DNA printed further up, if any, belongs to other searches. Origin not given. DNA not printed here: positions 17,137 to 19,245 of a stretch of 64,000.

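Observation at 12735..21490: CDP-3,6-dideoxyhexose genes continue into a YerE-like ThDP enzyme: a predicted C-branched (yersiniose-type) sugar pathway in a Gram-positive glycan locus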

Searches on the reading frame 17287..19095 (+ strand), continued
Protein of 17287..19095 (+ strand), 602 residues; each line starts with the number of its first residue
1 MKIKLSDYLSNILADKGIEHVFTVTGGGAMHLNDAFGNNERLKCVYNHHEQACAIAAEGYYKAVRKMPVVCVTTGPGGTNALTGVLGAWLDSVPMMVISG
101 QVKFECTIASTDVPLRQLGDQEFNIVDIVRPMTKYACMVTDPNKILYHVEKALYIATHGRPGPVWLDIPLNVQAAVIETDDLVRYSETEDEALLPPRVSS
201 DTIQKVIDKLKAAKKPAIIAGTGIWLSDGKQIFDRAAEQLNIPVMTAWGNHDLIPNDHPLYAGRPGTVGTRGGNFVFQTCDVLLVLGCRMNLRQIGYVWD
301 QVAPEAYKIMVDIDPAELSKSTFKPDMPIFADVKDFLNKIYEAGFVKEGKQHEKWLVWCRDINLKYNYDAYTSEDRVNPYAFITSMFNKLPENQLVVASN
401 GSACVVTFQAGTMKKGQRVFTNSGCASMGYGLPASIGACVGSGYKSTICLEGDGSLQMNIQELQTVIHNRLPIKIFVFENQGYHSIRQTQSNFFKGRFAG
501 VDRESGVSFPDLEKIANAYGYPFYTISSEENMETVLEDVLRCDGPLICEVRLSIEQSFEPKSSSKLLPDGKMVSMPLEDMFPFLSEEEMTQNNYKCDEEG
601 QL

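Call 49: search_solved_structures(query=window:17287-19095:+, max_evalue=1e-60, show_alignments=4)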
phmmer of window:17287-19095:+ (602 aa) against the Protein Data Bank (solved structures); distinct sequences matched with E-value up to 1e-60: 10.
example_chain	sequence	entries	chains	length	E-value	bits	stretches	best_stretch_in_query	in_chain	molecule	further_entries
8rph_A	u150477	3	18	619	1.8e-116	393.4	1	2-590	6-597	Thiamine pyrophosphate-binding protein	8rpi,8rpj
5ahk_A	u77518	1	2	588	4.3e-76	260.1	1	3-561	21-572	ACETOLACTATE SYNTHASE II, LARGE SUBUNIT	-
6lpi_A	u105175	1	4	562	1e-73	252.2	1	7-560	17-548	Acetolactate synthase isozyme 1 large subunit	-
7u25_A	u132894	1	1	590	6.9e-64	219.7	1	6-552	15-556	Acetolactate synthase, chloroplastic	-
3e9y_A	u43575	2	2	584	7.4e-64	219.7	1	6-552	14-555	Acetolactate synthase, chloroplastic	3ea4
7stq_A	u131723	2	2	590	1.8e-63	218.4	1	6-552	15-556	Acetolactate synthase, chloroplastic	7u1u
7tzz_A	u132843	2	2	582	2.4e-63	218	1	6-552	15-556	Acetolactate synthase, chloroplastic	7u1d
6u9h_A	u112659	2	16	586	2.4e-63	218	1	6-552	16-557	Acetolactate synthase, chloroplastic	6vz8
1ybh_A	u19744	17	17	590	2.5e-63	217.9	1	6-552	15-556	Acetolactate synthase, chloroplast | Acetolactate synthase | Acetolactate synthase, chloroplastic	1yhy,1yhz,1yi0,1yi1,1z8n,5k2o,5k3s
8et5_A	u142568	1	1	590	2.7e-63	217.8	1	6-551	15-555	Acetolactate synthase, chloroplastic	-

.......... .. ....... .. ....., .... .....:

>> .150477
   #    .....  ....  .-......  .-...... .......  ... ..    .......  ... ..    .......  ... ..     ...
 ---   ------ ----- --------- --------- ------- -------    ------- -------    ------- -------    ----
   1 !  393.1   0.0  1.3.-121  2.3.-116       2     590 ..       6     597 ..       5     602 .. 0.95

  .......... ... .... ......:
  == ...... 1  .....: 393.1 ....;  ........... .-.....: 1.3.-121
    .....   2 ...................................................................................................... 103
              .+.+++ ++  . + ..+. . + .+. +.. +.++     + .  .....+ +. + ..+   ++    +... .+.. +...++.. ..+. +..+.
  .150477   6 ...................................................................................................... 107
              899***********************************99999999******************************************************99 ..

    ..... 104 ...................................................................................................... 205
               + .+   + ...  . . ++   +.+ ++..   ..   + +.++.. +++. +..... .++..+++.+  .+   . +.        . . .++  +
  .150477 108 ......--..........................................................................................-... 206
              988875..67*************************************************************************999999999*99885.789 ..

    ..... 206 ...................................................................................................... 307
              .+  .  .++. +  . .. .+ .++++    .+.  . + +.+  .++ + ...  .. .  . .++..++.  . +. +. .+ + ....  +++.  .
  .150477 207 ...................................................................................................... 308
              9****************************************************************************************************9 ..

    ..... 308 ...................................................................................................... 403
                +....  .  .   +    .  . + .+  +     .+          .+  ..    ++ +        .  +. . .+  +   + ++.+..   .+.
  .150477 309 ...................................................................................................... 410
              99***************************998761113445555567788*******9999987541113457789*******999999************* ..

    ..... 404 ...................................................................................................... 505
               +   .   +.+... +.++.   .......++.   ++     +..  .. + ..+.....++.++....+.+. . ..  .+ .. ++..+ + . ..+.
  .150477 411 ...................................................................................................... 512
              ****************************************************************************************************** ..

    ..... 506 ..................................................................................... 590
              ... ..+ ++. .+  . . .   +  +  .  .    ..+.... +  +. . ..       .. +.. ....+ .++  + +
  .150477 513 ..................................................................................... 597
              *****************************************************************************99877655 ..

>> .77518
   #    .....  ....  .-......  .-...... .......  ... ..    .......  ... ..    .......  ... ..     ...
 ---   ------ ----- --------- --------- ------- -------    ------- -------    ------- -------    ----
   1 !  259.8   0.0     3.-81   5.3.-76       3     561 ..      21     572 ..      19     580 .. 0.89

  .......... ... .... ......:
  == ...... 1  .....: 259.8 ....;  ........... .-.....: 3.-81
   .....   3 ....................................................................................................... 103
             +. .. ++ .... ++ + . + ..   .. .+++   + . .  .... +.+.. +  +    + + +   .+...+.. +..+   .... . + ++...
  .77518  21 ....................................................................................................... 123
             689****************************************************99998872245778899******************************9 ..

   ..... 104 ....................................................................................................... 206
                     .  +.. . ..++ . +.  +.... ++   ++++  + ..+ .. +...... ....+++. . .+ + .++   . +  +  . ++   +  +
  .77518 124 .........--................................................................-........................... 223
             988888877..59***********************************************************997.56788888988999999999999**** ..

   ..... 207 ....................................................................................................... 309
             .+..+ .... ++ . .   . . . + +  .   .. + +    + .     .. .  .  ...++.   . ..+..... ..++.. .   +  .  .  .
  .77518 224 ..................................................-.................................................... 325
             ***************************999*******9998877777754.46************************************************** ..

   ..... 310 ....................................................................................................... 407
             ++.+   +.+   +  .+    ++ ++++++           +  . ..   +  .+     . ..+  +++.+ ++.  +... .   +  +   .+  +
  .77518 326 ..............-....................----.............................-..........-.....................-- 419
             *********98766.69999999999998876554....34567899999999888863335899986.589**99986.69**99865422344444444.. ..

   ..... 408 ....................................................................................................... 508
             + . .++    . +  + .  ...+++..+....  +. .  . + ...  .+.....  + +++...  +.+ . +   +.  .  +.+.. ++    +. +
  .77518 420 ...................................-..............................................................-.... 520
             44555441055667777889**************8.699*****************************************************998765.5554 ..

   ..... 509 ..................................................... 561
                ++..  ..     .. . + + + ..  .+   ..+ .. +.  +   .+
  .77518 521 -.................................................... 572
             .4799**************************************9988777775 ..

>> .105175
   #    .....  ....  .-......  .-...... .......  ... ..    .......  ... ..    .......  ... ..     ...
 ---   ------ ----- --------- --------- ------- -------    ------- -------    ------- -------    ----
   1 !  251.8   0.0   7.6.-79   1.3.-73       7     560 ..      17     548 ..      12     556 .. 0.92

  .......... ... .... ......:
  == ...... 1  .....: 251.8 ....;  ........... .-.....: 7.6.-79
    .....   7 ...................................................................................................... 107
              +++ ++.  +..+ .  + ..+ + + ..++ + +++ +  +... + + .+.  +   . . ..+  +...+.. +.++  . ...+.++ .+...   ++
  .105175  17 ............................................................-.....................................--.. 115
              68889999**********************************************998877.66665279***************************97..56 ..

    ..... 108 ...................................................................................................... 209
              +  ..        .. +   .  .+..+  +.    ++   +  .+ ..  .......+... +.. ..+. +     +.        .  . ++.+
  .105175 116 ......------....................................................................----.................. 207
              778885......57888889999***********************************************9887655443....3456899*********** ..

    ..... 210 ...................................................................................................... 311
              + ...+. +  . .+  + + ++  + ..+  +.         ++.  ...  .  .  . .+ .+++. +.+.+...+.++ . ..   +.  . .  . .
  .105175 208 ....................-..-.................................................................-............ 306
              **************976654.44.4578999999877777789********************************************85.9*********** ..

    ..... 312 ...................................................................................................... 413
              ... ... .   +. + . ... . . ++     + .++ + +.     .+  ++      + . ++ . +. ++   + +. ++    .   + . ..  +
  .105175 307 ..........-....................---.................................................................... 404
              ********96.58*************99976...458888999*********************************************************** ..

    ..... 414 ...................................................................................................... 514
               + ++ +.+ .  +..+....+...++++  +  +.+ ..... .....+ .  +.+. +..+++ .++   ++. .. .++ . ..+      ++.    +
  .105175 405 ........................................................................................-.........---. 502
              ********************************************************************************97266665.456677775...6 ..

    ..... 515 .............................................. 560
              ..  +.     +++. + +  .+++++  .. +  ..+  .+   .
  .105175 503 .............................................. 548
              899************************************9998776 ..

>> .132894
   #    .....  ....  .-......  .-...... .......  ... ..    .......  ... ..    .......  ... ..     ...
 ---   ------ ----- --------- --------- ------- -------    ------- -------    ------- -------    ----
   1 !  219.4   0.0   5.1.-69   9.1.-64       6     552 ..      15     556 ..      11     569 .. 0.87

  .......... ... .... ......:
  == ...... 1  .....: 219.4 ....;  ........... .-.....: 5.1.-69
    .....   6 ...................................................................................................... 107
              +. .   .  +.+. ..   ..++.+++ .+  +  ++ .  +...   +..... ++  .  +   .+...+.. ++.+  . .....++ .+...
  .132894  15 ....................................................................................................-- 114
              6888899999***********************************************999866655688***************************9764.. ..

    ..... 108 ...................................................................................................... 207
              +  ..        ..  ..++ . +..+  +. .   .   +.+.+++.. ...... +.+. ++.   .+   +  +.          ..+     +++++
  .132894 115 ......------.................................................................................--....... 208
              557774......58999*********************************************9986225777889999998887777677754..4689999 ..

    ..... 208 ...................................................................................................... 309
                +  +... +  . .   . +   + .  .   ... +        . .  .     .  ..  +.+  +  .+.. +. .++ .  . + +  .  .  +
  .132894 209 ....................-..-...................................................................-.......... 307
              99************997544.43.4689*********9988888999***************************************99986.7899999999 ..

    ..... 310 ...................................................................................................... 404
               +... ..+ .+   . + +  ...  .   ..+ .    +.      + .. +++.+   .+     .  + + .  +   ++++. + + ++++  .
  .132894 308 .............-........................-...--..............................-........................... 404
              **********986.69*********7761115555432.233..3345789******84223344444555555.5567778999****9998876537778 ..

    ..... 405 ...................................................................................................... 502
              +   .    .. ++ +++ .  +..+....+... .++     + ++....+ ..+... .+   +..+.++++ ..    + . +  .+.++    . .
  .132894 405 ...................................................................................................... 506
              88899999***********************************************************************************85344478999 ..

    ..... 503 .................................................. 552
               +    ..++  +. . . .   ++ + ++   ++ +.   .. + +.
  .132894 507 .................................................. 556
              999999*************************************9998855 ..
